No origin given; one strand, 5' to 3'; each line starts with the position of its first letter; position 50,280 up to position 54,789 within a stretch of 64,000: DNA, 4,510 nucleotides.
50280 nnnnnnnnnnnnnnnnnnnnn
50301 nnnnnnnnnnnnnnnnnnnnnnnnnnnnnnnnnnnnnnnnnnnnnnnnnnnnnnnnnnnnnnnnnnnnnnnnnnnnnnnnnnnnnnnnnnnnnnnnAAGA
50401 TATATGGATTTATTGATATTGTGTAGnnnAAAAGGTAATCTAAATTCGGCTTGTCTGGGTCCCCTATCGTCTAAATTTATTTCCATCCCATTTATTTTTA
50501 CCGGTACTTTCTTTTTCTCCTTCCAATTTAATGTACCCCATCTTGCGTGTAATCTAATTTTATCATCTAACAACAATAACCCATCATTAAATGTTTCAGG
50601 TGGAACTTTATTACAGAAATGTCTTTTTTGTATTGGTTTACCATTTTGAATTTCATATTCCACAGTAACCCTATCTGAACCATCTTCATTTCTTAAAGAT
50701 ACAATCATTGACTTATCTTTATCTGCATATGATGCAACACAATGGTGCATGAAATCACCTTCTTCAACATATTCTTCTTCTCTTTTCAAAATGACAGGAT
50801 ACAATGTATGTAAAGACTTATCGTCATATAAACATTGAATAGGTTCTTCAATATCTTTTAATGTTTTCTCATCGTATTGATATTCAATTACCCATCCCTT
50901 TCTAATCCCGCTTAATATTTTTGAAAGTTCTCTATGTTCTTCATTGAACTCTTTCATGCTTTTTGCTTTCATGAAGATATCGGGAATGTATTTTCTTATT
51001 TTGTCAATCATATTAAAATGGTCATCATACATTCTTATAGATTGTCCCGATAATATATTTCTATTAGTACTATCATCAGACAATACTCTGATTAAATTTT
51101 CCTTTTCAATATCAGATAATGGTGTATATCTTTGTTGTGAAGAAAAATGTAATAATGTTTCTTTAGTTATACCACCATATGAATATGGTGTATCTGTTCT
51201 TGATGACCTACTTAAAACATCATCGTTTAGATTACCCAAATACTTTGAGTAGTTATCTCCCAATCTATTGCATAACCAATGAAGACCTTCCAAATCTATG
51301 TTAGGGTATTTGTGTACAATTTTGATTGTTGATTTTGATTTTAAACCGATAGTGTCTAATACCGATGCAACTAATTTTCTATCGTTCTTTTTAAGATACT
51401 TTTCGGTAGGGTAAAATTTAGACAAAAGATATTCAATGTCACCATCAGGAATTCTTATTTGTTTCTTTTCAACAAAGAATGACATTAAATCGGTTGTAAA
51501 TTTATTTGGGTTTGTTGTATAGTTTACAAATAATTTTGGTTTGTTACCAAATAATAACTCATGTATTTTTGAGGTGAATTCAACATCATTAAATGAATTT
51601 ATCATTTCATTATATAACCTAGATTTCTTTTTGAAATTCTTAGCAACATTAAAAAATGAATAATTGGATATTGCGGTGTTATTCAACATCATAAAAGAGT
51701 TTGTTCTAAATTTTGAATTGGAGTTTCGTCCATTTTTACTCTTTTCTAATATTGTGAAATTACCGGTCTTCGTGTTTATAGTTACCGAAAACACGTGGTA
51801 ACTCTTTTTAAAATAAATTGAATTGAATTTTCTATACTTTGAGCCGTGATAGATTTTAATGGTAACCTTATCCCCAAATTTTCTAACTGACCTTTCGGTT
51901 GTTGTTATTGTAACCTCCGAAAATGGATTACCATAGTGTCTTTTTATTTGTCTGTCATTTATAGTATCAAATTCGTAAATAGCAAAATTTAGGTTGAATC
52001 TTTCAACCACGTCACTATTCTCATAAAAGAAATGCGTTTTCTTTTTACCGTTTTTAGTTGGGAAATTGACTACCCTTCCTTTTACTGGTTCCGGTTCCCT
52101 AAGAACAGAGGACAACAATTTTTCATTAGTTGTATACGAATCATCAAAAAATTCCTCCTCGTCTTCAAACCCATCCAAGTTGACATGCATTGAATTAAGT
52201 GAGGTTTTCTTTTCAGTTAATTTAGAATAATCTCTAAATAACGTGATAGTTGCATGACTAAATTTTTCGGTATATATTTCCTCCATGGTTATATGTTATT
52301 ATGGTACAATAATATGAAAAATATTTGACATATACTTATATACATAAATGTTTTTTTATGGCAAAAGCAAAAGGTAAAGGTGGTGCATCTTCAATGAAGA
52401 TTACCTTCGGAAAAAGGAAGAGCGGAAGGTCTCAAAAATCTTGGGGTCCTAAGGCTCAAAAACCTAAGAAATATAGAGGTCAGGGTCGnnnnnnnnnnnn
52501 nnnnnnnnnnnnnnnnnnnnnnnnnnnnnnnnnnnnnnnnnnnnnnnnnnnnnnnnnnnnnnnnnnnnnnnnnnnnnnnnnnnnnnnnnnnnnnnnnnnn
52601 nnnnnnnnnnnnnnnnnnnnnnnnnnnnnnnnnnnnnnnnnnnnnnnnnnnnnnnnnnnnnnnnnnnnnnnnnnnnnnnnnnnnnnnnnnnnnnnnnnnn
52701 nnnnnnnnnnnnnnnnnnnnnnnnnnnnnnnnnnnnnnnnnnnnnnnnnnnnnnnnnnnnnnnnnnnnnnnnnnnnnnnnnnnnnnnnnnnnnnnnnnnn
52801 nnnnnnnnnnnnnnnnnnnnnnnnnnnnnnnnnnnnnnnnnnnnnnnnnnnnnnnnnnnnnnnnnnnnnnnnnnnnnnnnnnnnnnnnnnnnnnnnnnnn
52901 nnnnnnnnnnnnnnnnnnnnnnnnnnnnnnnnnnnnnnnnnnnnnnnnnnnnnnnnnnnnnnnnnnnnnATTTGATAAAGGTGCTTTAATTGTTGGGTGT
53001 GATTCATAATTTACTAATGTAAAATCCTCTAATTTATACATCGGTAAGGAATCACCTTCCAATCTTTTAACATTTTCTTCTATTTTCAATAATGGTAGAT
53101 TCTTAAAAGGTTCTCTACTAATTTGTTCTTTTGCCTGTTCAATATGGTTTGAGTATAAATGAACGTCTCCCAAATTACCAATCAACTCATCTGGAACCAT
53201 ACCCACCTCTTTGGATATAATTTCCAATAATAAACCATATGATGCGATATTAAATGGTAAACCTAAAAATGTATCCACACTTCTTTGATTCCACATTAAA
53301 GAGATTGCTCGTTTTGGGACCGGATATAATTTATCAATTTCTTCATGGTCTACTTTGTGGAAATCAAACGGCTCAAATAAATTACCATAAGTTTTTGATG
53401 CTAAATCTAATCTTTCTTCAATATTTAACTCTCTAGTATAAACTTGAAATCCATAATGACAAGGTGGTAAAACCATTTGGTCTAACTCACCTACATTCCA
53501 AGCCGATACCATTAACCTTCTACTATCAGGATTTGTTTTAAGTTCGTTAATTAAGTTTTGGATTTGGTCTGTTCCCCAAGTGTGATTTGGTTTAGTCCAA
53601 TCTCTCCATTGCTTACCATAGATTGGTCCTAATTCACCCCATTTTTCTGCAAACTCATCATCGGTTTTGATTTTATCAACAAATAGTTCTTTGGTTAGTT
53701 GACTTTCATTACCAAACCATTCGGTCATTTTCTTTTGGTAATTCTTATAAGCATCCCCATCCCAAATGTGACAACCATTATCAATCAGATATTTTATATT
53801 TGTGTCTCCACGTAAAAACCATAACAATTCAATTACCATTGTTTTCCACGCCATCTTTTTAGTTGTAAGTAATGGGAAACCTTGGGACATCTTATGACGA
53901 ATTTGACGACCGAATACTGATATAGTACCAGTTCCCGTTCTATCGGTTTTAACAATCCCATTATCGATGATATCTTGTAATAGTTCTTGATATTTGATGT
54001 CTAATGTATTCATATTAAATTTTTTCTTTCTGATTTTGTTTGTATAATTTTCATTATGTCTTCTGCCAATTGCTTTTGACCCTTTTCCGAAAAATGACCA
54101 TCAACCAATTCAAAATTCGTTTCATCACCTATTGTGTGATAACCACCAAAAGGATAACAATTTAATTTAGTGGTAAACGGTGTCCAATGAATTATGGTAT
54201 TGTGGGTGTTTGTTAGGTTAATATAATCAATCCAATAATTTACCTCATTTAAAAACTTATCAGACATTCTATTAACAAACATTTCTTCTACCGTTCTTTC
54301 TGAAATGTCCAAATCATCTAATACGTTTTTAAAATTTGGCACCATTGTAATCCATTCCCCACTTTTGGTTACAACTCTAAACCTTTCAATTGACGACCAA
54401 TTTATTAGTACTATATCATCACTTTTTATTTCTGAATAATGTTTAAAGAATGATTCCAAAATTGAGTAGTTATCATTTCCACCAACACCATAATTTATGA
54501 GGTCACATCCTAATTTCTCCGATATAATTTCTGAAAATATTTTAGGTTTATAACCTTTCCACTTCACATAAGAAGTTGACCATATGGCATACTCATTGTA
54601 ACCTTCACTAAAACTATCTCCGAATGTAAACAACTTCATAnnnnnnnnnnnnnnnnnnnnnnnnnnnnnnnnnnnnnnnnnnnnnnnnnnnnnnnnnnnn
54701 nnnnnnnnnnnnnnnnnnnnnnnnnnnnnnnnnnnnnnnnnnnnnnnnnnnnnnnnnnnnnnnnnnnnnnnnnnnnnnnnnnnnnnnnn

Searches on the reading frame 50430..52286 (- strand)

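Call 26: search_protein_families(library=pfam, proteins=[window:50430-52286:-], max_evalue=0.01)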
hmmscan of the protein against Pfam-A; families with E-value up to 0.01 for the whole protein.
window:50430-52286:- (619 aa): 1 family
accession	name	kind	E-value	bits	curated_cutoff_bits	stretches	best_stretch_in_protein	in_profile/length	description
PF14284.11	PcfJ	-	1.3e-12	48.2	25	1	419-563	1-139/147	PcfJ-like protein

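Call 75: search_protein_families(library=phrogs, proteins=[window:50430-52286:-], max_evalue=0.001)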
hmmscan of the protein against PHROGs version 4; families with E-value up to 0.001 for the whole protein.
window:50430-52286:- (619 aa): 2 families
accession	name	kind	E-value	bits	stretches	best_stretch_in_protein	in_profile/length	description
phrog_3169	-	unknown function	6.5e-10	39.7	1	494-563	380-452/474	-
phrog_8470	-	unknown function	1e-05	25.6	1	498-565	467-539/567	-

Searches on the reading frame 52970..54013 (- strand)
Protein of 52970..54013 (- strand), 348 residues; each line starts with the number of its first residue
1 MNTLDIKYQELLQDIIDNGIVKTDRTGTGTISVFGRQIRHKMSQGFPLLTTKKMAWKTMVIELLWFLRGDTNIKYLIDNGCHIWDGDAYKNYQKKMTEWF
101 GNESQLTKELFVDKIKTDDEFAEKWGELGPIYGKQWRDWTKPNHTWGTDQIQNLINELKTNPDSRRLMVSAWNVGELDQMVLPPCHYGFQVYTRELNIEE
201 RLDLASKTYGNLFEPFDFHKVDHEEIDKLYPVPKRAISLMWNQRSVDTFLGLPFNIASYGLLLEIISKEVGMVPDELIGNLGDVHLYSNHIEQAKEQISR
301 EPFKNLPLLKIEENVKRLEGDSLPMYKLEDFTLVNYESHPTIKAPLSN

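Call 26: search_protein_families(library=pfam, proteins=[window:52970-54013:-], max_evalue=0.01)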
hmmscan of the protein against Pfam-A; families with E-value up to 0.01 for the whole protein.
window:52970-54013:- (348 aa): 1 family
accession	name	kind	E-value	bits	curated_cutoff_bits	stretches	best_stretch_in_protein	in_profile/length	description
PF00303.24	Thymidylat_synt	-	6e-97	324.4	24.3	1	7-347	2-265/266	Thymidylate synthase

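Call 91: search_dna_similar(query=window:52970-54013:-, collection=phages, mode=protein, max_rows=10)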
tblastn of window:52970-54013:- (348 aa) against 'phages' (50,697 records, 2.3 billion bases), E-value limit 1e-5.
Records with a match: 3980; places in all: 4020; records where one place covers at least 80% of the query: 3894.
Best place of each record, by identity: <60% 3980.
By first word of the organism name: Escherichia 909; Salmonella 463; Vibrio 421; Klebsiella 391; Bacillus 282; Erwinia 159; Pseudomonas 111; Shigella 109; Acinetobacter 106; Microbacterium 97; and 84 more.
By host as written in the record: - 681; Escherichia coli 354; Klebsiella pneumoniae 135; Erwinia amylovora 93; Microbacterium foliorum NRRL B-24224 55; Salmonella enterica subsp. enterica serovar Enteritidis PT1 53; Escherichia coli O157:H7 47; Salmonella enterica 42; and 887 more.
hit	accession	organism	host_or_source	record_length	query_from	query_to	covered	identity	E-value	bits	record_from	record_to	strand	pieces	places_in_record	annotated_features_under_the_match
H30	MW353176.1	Flavobacterium phage vB_FspM_immuto_3-5A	Flavobacterium sp. LMO8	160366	1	348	100%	58.5%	4e-141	447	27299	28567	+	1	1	thymidylate synthase | hypothetical protein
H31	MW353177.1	Flavobacterium phage vB_FspM_immuto_13-6C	Flavobacterium sp. LMO8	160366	1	348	100%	58.5%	4e-141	447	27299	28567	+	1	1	thymidylate synthase | hypothetical protein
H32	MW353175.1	Flavobacterium phage vB_FspM_immuto_2-6A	Flavobacterium sp. LMO8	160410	2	348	100%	57.2%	2e-138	439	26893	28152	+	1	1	thymidylate synthase | hypothetical protein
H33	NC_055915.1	Flavobacterium phage vB_FspM_immuto_2-6A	Flavobacterium sp. LMO8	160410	2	348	100%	57.2%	2e-138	439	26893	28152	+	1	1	thymidylate synthase | hypothetical protein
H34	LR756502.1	uncultured phage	metagenomic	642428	1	348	100%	52.9%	2e-114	370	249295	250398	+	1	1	record has no annotation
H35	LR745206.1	uncultured phage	metagenomic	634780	2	348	100%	52.8%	7e-109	354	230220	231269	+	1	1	record has no annotation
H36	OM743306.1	Bacillus phage vB_BcgM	Bacillus mycoides MC118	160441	1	347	100%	44.1%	2e-71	246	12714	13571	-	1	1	thyA: thymidylate synthase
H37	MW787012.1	Bacillus phage SWEP1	Bacillus cereus LB2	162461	1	347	100%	43.8%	2e-70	244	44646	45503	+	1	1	thymidylate synthase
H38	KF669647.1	Bacillus phage BigBertha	Bacillus thuringiensis subsp. Kurstaki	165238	1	347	100%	43.2%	4e-70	243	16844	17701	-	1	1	thymidylate synthase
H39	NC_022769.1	Bacillus phage BigBertha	Bacillus thuringiensis subsp. Kurstaki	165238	1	347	100%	43.2%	4e-70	243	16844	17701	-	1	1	thymidylate synthase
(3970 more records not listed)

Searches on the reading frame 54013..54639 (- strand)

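Call 27: search_protein_families(library=pfam, proteins=[window:54013-54639:-], max_evalue=0.01)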
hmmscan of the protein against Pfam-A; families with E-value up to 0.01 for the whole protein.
window:54013-54639:- (209 aa): 2 families
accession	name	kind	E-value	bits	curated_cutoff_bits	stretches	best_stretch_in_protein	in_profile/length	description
PF00657.28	Lipase_GDSL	-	1.2e-07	32.6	23.6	1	3-79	1-82/208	GDSL-like Lipase/Acylhydrolase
PF13472.12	Lipase_GDSL_2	-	0.0039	18.1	32.9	1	6-79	2-68/178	GDSL-like Lipase/Acylhydrolase family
